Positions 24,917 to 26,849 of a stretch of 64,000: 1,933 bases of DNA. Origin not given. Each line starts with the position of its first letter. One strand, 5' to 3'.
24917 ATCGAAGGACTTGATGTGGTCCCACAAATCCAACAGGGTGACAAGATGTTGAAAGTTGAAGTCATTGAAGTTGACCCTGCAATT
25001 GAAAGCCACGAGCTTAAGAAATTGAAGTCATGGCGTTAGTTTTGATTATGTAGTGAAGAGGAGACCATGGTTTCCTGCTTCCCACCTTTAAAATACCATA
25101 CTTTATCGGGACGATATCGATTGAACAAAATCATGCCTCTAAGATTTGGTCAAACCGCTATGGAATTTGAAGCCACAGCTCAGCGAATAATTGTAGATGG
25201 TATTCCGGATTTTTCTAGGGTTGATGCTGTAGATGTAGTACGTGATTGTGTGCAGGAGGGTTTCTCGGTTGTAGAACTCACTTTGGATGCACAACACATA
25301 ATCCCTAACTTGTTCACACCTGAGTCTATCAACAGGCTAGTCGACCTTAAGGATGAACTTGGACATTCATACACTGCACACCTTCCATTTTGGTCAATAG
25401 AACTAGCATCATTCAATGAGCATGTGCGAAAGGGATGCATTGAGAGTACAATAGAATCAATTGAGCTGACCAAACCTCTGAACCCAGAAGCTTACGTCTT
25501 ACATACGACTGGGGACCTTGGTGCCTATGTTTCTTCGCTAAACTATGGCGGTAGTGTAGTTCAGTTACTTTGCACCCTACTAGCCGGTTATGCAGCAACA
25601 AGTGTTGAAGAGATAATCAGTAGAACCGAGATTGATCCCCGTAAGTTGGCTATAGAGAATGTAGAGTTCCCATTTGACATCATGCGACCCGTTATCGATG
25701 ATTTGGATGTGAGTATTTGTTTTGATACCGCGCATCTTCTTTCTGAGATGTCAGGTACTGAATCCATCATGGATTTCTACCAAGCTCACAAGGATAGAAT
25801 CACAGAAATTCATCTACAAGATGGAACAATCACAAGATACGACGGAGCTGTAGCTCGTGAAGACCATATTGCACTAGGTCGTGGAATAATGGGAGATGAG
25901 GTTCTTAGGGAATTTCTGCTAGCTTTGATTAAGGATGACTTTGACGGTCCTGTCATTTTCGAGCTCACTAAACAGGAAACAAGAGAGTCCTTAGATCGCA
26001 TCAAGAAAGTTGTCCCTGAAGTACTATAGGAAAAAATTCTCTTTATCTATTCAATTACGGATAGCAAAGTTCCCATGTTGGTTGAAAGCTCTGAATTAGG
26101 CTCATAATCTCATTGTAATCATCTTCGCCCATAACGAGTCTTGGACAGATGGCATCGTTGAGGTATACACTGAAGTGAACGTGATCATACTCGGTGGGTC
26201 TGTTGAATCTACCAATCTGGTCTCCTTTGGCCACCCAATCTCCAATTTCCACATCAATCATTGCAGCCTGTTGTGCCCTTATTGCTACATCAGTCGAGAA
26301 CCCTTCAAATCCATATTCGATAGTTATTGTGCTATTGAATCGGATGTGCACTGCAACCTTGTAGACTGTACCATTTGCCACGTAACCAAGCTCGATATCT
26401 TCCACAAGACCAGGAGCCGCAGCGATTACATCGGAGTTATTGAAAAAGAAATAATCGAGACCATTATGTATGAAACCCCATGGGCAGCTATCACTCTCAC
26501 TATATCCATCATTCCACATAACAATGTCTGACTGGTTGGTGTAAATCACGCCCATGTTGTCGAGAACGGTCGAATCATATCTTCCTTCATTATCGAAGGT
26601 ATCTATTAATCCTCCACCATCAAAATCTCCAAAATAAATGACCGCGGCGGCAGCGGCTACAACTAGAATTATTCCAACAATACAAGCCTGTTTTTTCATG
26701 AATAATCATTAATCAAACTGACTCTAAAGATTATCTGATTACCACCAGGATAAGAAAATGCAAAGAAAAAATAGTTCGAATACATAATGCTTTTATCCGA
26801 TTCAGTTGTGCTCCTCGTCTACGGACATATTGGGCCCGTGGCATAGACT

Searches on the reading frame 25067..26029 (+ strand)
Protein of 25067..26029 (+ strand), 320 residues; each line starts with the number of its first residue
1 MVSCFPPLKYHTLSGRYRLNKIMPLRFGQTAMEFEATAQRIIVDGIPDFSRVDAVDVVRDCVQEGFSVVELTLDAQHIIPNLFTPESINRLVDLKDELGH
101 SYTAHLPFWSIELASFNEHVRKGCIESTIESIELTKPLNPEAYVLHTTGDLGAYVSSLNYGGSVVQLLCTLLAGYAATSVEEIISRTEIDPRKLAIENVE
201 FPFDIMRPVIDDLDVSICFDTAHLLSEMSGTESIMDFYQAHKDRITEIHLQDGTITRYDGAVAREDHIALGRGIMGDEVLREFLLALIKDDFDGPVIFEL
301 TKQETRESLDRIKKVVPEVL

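Call 67: search_protein_families(library=pfam, proteins=[window:25067-26029:+], max_evalue=0.00001)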
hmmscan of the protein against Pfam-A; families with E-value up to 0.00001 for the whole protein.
window:25067-26029:+ (320 aa): 1 family
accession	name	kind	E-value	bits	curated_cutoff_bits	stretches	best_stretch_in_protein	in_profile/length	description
PF01261.30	AP_endonuc_2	-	2.9e-17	63.6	31.1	1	59-314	2-248/249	Xylose isomerase-like TIM barrel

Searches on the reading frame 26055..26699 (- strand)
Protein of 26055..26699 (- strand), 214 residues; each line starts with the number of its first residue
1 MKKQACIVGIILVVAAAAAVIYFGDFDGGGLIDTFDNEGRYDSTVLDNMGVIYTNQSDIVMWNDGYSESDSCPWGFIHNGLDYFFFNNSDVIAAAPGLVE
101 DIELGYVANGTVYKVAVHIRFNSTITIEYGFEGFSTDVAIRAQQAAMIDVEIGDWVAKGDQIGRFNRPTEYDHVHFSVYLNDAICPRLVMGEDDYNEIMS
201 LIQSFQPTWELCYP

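Call 67: search_protein_families(library=pfam, proteins=[window:26055-26699:-], max_evalue=0.00001)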
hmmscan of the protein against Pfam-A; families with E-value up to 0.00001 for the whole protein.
window:26055-26699:- (214 aa): 1 family
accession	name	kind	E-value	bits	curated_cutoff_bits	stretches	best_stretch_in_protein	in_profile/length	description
PF01551.29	Peptidase_M23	-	6.7e-08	33.1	28.7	1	77-181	2-90/96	Peptidase family M23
